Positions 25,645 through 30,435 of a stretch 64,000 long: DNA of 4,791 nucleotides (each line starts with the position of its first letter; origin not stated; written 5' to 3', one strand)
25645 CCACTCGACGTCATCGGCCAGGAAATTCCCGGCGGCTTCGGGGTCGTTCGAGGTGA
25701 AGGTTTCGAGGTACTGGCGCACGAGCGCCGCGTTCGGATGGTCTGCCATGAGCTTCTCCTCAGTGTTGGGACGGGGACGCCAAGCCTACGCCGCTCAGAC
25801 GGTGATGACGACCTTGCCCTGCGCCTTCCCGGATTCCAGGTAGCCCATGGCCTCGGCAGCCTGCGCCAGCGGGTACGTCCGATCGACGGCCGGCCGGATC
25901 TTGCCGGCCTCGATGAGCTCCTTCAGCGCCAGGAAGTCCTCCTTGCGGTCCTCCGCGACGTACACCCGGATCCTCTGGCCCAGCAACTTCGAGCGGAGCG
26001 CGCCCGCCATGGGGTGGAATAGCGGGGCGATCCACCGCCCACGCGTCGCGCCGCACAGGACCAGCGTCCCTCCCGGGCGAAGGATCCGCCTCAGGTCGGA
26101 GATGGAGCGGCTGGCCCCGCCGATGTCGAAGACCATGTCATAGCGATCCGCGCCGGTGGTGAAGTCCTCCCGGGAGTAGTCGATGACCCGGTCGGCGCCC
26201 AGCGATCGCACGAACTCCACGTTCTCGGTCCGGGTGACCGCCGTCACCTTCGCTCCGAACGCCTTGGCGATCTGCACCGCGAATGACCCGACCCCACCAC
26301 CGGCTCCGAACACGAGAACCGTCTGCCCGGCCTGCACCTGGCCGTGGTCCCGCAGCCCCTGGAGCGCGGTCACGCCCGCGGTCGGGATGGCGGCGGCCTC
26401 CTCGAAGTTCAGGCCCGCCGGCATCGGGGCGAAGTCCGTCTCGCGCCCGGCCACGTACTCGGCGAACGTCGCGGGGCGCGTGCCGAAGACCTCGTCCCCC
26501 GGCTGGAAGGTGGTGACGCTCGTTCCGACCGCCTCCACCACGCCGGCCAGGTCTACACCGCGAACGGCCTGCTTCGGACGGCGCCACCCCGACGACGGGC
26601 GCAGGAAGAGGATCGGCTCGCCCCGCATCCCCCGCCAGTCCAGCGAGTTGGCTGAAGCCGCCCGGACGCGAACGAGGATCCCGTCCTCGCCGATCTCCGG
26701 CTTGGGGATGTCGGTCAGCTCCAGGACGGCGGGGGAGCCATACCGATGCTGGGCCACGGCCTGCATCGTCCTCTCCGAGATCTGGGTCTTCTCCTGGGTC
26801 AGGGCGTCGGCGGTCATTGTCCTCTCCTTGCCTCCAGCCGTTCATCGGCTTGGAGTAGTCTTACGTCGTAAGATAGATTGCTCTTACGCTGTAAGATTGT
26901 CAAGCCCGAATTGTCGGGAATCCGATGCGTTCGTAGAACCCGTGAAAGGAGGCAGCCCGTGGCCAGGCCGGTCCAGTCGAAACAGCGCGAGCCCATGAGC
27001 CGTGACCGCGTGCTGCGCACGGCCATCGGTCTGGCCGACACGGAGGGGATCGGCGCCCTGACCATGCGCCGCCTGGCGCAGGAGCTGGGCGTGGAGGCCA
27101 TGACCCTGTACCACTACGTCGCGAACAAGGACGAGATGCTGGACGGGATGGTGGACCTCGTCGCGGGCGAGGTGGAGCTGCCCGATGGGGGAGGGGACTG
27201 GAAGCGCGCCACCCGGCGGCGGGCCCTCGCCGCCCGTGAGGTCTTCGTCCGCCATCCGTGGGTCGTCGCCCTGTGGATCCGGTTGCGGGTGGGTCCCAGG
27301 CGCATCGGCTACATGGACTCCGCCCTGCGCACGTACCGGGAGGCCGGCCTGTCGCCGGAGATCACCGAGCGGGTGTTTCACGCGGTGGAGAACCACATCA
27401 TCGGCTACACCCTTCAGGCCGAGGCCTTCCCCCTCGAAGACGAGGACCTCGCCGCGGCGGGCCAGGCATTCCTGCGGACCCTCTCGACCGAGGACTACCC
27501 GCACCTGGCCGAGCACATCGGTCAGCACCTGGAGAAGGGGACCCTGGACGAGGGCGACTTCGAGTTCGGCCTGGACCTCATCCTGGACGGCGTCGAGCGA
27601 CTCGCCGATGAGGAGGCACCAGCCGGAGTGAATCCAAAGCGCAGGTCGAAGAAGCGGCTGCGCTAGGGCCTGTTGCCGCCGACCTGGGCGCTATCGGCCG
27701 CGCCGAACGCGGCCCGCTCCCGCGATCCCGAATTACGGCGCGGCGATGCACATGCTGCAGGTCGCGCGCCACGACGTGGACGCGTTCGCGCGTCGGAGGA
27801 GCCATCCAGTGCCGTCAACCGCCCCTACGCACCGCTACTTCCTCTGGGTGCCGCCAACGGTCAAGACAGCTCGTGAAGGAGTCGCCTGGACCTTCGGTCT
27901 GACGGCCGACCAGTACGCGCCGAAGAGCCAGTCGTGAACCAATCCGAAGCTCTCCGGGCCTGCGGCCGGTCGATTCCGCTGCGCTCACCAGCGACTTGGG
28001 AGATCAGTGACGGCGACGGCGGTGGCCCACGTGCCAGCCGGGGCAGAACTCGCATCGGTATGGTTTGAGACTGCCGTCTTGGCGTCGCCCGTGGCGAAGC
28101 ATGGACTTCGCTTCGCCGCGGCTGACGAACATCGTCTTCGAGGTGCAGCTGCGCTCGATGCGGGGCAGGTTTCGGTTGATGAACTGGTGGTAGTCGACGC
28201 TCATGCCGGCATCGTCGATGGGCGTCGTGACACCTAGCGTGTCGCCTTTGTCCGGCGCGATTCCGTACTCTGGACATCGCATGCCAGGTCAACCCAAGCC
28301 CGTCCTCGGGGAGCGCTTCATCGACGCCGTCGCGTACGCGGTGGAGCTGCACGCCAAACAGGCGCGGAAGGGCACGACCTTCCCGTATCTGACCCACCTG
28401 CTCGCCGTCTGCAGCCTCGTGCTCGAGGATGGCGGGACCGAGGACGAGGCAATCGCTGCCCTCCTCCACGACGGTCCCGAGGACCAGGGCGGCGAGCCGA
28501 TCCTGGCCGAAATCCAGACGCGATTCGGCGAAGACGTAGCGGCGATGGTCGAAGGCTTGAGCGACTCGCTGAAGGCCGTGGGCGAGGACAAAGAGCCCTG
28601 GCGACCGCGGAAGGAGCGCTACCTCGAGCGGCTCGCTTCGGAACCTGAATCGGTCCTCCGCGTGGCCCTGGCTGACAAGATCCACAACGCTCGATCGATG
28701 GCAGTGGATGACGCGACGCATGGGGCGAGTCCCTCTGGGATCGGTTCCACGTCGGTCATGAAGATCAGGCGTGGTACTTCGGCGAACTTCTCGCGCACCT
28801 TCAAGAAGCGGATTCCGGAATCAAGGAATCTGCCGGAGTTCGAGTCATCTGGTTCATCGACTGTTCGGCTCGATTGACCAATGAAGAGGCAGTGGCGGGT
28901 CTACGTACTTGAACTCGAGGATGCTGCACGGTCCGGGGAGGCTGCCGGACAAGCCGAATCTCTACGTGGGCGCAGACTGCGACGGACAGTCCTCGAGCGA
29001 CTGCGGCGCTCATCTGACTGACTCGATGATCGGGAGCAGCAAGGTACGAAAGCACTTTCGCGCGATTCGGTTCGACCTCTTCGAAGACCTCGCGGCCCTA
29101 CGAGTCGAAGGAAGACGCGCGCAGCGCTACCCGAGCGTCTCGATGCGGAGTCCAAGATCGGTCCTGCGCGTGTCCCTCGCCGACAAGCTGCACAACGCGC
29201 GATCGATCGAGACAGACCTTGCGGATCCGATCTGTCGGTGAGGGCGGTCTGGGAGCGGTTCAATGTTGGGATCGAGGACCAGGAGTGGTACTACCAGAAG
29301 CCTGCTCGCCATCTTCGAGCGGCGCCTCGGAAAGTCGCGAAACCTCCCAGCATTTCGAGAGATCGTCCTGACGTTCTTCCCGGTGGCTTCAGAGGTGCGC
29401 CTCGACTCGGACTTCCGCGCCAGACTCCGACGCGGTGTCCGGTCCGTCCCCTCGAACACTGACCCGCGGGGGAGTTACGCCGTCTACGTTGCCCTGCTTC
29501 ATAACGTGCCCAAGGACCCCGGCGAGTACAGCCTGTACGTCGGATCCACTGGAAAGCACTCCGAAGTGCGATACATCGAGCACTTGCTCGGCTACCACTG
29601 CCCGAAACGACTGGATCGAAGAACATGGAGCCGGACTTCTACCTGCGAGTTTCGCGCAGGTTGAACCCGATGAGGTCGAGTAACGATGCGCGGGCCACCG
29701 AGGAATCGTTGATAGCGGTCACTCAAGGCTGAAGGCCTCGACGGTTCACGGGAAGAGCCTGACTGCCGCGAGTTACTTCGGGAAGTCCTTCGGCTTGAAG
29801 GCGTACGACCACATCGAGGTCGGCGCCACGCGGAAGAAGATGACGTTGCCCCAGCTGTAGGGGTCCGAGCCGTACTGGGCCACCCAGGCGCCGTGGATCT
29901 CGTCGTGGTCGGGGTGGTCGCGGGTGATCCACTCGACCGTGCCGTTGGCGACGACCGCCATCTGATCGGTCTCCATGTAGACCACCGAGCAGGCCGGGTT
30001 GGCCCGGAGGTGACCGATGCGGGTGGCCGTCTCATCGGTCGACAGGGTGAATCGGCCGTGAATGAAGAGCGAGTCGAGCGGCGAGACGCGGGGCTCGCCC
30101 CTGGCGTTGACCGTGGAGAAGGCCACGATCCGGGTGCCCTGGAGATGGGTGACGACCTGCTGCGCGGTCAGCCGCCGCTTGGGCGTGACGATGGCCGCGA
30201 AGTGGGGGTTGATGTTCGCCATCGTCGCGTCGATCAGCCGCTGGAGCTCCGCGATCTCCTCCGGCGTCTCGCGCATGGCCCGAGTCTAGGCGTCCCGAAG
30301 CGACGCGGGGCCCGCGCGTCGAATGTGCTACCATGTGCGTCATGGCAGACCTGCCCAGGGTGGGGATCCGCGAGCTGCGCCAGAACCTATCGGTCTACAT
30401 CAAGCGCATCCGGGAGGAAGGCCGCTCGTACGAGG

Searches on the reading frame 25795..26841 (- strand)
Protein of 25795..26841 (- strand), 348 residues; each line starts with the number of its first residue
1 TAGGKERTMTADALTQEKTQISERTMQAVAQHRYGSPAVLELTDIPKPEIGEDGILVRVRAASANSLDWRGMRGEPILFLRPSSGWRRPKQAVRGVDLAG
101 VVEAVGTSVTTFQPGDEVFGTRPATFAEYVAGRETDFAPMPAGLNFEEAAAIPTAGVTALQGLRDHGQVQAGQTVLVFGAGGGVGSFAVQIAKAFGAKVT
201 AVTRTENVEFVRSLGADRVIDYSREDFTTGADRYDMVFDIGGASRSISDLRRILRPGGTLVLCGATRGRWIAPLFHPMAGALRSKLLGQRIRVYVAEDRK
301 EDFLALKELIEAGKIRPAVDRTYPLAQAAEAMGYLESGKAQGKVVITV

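Call 69: search_protein_families(library=pfam, max_evalue=0.001, proteins=[window:25795-26841:-])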
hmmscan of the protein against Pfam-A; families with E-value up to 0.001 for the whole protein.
window:25795-26841:- (348 aa): 4 families
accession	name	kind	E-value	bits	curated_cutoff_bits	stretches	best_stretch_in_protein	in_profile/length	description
PF13602.12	ADH_zinc_N_2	-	3.2e-28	99.8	27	1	214-346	1-134/134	Zinc-binding dehydrogenase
PF00107.32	ADH_zinc_N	-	5.2e-19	68.9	31.8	1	183-276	1-101/129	Zinc-binding dehydrogenase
PF08240.17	ADH_N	-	3.2e-11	43.8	23.5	1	52-141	2-103/104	Alcohol dehydrogenase GroES-like domain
PF01262.27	AlaDh_PNT_C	-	0.00064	19.6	23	1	168-237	22-96/214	Alanine dehydrogenase/PNT, C-terminal domain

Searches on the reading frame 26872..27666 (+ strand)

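Call 69: search_protein_families(library=pfam, max_evalue=0.001, proteins=[window:26872-27666:+])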
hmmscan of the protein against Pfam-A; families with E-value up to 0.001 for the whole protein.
window:26872-27666:+ (264 aa): 2 families
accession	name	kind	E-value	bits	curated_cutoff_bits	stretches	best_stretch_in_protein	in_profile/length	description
PF02909.22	TetR_C_1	-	3.6e-20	72.7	21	1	106-243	5-144/146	Tetracyclin repressor-like, C-terminal domain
PF00440.29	TetR_N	-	1.5e-08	34.7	24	1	48-91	2-45/47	Bacterial regulatory proteins, tetR family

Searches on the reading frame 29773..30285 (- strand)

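Call 69: search_protein_families(library=pfam, max_evalue=0.001, proteins=[window:29773-30285:-])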
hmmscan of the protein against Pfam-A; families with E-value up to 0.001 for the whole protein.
window:29773-30285:- (170 aa): 1 family
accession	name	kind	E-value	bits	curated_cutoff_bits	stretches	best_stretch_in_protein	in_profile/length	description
PF01243.27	PNPOx_N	-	7.4e-12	46.1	28.1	1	42-140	3-98/120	Pyridoxamine 5'-phosphate oxidase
